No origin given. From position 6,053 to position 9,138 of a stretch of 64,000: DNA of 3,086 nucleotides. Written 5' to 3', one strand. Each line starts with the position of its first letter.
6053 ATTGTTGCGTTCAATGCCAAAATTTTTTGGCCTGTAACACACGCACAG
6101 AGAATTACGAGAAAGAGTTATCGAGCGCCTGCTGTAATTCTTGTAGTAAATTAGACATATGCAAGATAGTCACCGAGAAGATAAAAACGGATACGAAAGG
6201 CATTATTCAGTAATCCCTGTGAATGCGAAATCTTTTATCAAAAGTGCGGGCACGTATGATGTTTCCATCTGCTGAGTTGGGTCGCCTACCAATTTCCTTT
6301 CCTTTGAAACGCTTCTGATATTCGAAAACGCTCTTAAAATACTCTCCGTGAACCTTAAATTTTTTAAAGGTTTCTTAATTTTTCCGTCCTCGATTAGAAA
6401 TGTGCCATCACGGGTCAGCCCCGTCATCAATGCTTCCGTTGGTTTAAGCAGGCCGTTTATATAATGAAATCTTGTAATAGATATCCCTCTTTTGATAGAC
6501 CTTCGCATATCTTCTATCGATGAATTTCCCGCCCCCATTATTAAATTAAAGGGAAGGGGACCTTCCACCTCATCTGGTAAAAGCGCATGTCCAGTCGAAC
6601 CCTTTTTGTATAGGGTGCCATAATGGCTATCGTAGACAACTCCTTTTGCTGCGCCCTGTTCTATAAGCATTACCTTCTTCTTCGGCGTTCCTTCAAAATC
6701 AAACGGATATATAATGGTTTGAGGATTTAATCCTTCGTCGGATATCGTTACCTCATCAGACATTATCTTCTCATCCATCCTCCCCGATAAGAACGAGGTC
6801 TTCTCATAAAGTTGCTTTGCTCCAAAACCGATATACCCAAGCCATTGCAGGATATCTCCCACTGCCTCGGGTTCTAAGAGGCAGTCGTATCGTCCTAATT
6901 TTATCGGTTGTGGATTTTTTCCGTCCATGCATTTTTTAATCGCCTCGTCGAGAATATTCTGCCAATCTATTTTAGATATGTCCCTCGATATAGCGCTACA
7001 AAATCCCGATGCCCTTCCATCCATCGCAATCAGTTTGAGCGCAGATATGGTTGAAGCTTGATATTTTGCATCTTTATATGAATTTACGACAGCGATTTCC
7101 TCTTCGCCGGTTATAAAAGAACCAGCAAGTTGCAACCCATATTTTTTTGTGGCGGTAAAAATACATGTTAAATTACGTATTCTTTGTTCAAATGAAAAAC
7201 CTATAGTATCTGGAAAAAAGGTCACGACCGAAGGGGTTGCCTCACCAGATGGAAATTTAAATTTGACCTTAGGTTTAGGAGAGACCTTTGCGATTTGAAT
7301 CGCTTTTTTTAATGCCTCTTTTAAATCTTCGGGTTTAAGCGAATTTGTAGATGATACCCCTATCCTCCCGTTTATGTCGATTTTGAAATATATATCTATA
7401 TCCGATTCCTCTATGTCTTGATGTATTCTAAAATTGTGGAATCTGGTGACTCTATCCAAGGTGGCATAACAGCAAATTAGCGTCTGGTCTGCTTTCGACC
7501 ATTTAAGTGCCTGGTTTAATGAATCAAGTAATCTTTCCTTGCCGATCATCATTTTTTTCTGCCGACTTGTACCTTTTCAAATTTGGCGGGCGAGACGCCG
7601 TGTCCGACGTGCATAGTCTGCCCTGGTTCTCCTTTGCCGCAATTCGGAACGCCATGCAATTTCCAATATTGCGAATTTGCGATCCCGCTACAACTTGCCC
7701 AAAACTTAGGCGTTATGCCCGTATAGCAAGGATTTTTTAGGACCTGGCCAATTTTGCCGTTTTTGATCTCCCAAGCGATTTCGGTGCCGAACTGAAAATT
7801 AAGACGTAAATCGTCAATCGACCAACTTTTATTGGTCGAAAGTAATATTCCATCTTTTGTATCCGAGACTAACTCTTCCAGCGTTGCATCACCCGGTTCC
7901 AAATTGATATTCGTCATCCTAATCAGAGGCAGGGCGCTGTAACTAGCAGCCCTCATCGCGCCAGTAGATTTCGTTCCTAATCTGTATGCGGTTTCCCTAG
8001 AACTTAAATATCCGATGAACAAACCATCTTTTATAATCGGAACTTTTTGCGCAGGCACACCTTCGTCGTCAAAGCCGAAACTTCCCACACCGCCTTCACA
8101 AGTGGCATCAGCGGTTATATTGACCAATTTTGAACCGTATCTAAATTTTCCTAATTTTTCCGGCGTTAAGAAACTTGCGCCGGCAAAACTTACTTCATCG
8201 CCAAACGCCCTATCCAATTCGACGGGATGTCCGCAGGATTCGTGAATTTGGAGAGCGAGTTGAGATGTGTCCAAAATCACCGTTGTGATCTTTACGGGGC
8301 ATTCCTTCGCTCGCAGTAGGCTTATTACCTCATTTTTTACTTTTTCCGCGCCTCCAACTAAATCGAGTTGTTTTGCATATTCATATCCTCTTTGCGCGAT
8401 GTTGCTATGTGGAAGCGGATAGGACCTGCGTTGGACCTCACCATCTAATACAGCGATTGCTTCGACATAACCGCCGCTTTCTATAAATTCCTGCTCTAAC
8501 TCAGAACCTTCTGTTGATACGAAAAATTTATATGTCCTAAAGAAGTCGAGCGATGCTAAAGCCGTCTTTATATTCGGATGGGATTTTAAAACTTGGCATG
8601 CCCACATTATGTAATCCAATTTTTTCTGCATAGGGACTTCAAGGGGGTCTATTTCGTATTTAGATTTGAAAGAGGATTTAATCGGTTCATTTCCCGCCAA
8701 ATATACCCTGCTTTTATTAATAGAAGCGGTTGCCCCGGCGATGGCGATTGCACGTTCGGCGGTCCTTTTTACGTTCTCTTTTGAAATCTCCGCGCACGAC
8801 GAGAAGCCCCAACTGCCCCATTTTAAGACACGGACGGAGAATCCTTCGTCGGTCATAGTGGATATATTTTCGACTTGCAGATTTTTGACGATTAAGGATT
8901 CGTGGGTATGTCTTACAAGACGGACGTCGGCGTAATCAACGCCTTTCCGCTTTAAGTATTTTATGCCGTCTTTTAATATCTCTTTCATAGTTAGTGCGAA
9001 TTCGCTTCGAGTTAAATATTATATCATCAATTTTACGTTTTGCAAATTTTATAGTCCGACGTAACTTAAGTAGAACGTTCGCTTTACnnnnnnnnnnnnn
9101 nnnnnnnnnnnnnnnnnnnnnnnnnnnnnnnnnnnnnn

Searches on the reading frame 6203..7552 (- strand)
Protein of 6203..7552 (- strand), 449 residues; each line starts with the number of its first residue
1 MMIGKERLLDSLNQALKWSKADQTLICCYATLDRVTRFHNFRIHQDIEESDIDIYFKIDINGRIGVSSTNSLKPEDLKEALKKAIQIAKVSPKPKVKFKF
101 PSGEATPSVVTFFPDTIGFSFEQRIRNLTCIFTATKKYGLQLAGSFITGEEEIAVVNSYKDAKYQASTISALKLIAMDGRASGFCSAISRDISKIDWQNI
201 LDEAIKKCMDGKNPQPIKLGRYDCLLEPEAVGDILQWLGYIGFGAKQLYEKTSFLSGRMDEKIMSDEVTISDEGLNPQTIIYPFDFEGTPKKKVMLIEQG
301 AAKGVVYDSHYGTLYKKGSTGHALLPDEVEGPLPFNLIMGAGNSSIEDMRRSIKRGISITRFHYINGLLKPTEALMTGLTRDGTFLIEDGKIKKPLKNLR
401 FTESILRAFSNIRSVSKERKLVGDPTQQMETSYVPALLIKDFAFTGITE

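Call 9: search_protein_families(library=pfam, proteins=[window:6203-7552:-], max_evalue=0.001)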
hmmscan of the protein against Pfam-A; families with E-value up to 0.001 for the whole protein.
window:6203-7552:- (449 aa): 2 families
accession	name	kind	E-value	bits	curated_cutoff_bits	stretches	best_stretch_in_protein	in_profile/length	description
PF19289.4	PmbA_TldD_3rd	-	5.2e-44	150.5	22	1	220-446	2-220/220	PmbA/TldA metallopeptidase C-terminal domain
PF01523.21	PmbA_TldD_1st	-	0.00021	21.8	20.9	0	61-88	38-65/65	PmbA/TldA metallopeptidase domain 1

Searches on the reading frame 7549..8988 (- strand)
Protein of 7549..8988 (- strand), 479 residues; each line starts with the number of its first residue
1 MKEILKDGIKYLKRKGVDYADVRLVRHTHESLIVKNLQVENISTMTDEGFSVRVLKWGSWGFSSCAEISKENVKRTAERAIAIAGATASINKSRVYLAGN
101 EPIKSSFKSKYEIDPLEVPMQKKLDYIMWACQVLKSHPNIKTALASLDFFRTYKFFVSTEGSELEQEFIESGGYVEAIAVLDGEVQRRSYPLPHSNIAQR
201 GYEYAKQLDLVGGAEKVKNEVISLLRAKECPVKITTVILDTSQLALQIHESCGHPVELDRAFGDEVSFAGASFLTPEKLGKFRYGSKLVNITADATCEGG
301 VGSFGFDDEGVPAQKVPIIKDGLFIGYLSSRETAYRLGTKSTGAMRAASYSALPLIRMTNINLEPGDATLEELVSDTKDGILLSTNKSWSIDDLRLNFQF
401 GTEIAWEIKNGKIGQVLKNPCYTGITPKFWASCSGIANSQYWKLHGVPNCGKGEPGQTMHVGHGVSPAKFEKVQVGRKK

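Call 9: search_protein_families(library=pfam, proteins=[window:7549-8988:-], max_evalue=0.001)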
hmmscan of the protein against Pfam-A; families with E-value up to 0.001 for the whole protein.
window:7549-8988:- (479 aa): 3 families
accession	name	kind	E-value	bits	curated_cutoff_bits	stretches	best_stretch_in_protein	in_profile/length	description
PF19289.4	PmbA_TldD_3rd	-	7.5e-42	143.4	22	1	235-475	4-218/220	PmbA/TldA metallopeptidase C-terminal domain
PF01523.21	PmbA_TldD_1st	-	1.2e-15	57.8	20.9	1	20-84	1-65/65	PmbA/TldA metallopeptidase domain 1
PF19290.4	PmbA_TldD_2nd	-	0.00036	21.4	20.9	0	114-204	2-86/109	PmbA/TldA metallopeptidase central domain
